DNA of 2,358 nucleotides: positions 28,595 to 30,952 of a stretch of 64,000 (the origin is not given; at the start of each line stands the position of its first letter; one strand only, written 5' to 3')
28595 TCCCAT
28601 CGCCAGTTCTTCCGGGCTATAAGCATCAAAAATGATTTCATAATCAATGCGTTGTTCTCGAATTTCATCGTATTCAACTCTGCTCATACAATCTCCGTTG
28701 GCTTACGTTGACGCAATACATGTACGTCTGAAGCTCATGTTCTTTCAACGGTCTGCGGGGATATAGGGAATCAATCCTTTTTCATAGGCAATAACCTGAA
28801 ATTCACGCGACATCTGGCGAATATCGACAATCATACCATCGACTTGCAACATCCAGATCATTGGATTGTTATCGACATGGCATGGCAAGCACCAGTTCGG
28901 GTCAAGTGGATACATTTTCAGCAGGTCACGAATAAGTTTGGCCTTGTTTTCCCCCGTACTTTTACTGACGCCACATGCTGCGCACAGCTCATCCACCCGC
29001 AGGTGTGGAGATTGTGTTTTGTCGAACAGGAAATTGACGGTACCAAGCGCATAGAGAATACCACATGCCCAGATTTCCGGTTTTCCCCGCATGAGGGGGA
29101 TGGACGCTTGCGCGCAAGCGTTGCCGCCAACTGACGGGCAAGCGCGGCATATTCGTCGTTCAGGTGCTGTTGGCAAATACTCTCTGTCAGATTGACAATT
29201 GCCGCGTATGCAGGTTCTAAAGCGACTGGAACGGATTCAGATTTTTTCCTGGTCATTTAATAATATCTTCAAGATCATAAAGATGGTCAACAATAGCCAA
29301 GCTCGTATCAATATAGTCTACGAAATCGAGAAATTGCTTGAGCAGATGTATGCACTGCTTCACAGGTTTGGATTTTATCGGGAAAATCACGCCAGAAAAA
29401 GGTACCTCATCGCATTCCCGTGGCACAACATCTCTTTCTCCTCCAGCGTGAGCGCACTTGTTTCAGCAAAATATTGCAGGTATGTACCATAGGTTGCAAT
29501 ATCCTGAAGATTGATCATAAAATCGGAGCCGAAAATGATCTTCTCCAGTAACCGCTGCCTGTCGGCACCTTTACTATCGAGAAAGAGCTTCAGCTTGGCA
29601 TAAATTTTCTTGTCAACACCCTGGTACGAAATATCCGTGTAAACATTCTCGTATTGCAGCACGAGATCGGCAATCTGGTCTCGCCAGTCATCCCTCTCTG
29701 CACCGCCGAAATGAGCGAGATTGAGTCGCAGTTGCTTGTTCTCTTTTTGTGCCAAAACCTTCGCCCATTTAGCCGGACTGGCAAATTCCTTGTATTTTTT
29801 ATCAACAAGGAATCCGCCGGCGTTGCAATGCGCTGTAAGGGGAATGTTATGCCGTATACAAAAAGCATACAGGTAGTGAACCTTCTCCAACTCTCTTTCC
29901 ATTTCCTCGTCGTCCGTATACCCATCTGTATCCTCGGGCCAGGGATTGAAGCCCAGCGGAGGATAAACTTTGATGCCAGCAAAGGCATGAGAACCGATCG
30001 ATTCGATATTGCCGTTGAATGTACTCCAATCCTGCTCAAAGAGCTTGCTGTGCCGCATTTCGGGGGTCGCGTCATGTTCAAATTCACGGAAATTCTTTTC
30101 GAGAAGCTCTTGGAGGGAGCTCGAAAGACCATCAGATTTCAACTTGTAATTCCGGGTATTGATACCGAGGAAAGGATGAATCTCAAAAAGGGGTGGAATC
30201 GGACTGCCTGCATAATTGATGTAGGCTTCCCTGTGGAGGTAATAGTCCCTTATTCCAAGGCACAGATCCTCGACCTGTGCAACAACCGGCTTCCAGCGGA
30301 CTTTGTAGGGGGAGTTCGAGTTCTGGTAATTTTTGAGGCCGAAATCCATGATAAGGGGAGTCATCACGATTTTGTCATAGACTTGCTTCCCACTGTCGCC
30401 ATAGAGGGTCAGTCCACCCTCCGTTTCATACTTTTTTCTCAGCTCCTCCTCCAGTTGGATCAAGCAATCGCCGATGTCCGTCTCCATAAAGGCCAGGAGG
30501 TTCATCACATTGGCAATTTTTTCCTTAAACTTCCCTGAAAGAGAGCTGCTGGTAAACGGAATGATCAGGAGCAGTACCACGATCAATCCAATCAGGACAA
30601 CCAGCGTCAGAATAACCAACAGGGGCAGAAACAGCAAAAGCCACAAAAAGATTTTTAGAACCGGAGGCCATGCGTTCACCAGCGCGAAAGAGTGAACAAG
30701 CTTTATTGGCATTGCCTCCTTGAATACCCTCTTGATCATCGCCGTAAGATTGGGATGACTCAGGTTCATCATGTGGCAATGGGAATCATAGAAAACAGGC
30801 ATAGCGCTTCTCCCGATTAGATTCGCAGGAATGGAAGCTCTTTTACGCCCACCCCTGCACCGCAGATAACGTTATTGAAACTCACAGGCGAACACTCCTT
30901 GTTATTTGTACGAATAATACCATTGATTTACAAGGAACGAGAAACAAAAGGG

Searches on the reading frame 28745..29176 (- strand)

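Call 75: search_protein_families(library=pfam, proteins=[window:28745-29176:-], max_evalue=0.001)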
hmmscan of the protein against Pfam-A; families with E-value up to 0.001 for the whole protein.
window:28745-29176:- (143 aa): 1 family
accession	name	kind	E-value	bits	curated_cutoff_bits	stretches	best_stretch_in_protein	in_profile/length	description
PF19935.4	DUF6398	-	3.3e-30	105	27.2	1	13-97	22-106/106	Domain of unknown function (DUF6398)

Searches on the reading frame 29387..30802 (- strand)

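Call 75: search_protein_families(library=pfam, proteins=[window:29387-30802:-], max_evalue=0.001)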
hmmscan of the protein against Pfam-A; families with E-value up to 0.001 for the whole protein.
window:29387-30802:- (471 aa): 1 family
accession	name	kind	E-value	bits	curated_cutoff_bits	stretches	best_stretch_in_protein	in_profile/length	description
PF04909.20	Amidohydro_2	-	2.1e-14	54.4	26.4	1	267-469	100-288/289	Amidohydrolase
